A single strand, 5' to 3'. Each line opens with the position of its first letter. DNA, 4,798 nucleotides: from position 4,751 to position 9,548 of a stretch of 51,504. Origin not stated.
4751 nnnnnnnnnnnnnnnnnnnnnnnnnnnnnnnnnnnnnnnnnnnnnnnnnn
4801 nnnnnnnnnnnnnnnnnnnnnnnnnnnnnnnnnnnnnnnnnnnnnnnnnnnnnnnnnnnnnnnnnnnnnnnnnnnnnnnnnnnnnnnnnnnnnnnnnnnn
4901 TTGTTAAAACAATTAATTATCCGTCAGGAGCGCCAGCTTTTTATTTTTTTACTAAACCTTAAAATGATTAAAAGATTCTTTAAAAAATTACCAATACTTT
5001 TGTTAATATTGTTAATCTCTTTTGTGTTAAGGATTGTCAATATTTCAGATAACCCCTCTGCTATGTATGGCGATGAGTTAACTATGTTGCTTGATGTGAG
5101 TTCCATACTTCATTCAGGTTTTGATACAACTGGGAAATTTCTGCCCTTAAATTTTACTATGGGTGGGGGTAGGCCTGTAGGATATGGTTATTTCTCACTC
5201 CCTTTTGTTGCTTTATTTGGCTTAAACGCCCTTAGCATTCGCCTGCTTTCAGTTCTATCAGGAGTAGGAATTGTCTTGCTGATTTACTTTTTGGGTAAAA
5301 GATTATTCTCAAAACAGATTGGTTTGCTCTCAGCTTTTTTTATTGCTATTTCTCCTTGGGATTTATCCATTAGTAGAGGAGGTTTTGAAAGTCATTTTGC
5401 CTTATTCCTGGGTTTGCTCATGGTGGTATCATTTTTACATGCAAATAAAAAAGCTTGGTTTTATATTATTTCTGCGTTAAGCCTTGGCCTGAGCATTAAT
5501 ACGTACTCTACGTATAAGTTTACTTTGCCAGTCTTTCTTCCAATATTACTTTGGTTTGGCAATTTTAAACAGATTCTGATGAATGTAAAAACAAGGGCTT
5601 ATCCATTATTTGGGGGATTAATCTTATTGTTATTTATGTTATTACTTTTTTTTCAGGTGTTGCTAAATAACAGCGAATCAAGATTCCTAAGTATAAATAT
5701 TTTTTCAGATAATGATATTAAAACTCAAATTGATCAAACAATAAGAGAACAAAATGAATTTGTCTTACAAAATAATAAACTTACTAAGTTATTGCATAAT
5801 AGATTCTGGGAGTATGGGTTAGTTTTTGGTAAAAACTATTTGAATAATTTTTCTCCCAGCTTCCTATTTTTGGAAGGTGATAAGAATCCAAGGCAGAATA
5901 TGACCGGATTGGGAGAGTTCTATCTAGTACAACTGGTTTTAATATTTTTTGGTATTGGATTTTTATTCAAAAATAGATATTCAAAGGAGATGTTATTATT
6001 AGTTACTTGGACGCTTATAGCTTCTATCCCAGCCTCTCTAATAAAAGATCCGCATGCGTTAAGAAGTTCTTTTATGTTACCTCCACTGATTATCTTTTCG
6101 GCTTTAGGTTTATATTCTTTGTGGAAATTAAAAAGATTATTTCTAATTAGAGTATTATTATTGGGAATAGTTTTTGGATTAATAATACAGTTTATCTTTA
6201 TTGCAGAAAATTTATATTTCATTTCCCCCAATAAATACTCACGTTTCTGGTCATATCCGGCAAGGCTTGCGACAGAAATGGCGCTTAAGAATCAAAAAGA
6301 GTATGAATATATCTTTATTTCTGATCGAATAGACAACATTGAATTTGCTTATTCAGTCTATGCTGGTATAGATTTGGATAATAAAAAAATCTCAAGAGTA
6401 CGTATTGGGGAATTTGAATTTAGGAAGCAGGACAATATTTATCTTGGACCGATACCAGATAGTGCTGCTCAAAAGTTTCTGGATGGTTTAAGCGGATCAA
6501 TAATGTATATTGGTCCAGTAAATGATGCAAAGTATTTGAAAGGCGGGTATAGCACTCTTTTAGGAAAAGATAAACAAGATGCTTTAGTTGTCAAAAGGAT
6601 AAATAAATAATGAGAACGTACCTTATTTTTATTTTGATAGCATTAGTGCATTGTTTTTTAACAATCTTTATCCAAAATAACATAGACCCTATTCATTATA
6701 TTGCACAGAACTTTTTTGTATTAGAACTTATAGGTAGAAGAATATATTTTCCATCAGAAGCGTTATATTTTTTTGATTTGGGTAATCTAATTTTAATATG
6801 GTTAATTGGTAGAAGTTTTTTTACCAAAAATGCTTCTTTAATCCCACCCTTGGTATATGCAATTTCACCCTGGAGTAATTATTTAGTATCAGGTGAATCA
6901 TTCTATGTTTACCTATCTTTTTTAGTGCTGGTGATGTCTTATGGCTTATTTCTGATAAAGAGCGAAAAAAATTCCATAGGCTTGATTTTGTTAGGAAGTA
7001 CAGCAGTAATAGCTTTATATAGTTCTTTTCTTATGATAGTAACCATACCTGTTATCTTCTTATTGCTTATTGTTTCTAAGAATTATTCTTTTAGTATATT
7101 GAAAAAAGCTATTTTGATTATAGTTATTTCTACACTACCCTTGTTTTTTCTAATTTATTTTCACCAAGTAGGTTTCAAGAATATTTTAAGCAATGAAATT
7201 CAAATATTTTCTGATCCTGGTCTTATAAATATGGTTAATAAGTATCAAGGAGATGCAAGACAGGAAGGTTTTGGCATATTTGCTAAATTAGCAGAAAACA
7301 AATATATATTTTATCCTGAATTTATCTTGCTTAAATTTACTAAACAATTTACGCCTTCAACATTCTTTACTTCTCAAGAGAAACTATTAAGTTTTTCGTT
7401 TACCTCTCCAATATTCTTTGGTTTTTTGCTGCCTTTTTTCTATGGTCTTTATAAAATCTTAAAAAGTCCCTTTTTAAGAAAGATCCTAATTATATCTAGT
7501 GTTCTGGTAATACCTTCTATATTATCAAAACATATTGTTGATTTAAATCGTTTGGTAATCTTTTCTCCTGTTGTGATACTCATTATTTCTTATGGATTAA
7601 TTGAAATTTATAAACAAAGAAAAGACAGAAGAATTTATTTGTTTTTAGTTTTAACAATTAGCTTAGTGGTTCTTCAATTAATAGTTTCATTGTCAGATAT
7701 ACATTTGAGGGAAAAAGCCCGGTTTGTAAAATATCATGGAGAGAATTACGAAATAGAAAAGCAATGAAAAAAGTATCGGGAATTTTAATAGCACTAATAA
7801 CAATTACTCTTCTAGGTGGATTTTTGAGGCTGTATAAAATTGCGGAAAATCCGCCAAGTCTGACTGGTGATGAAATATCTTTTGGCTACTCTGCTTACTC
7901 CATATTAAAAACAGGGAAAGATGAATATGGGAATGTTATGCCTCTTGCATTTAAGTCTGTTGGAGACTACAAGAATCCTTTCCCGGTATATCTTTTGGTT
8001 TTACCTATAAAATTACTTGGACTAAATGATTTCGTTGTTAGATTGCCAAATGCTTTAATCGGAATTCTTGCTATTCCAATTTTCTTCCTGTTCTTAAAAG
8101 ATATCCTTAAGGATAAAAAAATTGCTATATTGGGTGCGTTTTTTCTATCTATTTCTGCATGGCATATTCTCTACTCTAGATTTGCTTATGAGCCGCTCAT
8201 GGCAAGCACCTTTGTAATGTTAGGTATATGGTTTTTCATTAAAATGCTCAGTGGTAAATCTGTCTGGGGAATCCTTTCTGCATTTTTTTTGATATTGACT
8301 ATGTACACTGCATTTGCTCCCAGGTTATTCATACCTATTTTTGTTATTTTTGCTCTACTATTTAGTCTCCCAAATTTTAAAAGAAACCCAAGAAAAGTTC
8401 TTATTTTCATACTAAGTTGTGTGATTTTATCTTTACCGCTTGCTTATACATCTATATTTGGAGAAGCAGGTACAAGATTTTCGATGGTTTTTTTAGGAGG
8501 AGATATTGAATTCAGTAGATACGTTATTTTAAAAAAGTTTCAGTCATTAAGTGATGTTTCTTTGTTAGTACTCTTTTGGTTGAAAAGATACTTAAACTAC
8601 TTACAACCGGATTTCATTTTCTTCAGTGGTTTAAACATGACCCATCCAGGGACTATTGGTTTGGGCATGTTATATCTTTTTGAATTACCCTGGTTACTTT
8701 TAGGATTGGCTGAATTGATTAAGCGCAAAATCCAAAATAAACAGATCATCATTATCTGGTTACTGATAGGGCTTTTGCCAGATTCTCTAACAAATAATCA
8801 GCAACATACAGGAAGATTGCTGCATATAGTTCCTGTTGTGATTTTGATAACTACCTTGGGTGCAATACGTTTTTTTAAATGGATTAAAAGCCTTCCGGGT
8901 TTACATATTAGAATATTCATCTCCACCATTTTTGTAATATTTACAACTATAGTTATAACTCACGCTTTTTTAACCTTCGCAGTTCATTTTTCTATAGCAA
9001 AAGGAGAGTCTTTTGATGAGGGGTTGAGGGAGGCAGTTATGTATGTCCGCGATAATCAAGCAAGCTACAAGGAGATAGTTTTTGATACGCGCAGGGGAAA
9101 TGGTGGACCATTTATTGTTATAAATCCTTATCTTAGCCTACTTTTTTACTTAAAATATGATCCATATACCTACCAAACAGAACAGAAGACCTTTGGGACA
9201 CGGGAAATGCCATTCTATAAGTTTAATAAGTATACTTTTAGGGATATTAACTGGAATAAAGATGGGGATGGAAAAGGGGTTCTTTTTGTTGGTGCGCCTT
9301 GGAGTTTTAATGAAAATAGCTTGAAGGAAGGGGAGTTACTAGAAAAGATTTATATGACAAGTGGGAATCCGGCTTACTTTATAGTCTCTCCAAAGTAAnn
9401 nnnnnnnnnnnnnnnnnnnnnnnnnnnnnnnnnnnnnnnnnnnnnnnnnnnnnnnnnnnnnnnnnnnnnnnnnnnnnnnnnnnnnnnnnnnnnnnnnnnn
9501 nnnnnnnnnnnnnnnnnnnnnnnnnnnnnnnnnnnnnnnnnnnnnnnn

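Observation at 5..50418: About 19 GT-C-fold genes in one locus: an extracytoplasmic glycan-tailoring array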

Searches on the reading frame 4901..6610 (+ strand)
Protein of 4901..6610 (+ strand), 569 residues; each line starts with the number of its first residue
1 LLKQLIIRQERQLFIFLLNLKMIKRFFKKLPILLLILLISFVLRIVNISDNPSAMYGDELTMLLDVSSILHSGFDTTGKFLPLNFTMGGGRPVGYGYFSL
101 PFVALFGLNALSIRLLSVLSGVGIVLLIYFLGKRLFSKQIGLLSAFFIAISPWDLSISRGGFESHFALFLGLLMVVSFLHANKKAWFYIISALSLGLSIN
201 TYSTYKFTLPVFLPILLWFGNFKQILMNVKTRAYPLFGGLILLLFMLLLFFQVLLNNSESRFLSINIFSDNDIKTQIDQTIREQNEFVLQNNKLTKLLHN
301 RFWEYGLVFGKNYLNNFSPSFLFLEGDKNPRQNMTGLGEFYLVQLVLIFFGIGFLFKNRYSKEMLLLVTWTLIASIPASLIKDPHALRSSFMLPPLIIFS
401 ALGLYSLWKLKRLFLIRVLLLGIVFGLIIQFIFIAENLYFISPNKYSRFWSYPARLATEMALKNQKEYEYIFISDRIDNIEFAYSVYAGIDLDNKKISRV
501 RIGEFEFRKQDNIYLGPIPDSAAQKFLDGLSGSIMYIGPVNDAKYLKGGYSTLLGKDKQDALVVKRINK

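Call 4: search_protein_families(library=pfam, max_evalue=0.01, proteins=[window:4901-6610:+])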
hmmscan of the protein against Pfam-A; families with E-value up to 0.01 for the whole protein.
window:4901-6610:+ (569 aa): 2 families
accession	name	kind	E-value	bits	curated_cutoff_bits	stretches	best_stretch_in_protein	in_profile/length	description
PF13231.12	PMT_2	-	1.5e-10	41.9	26.1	1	92-245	3-154/160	Dolichyl-phosphate-mannose-protein mannosyltransferase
PF02516.20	STT3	-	2.2e-08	34.5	24.5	1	114-261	100-251/405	Oligosaccharyl transferase STT3, N-terminal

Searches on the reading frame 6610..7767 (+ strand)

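Call 4: search_protein_families(library=pfam, max_evalue=0.01, proteins=[window:6610-7767:+])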
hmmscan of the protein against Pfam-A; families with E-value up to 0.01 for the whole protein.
window:6610-7767:+ (385 aa): 1 family
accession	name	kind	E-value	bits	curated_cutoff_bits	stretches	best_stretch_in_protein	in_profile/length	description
PF13231.12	PMT_2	-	0.0002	22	26.1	1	60-179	36-154/160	Dolichyl-phosphate-mannose-protein mannosyltransferase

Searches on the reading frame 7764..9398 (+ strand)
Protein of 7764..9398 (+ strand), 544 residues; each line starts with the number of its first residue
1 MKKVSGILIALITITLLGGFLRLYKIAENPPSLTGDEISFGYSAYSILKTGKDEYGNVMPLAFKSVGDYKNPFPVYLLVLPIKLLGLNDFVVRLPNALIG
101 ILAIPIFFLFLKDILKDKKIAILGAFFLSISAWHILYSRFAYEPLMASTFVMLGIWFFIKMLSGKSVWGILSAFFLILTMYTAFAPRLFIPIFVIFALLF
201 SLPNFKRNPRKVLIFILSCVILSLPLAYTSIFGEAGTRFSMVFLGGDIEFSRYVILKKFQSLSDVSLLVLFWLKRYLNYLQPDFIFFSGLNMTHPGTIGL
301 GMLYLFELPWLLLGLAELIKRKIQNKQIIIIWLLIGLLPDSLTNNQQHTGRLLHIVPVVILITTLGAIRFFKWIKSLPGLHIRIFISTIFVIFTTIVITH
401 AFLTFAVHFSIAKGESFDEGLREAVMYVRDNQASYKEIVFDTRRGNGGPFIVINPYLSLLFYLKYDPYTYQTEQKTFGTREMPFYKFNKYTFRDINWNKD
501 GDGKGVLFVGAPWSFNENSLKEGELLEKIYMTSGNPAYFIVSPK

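Call 4: search_protein_families(library=pfam, max_evalue=0.01, proteins=[window:7764-9398:+])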
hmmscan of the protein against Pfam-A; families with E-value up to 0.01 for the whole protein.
window:7764-9398:+ (544 aa): 2 families
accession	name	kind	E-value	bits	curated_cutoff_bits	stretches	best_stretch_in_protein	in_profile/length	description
PF02366.24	PMT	-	1.1e-07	32.1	22.7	1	13-183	2-182/245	Dolichyl-phosphate-mannose-protein mannosyltransferase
PF13231.12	PMT_2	-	2.4e-06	28.3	26.1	1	72-224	4-155/160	Dolichyl-phosphate-mannose-protein mannosyltransferase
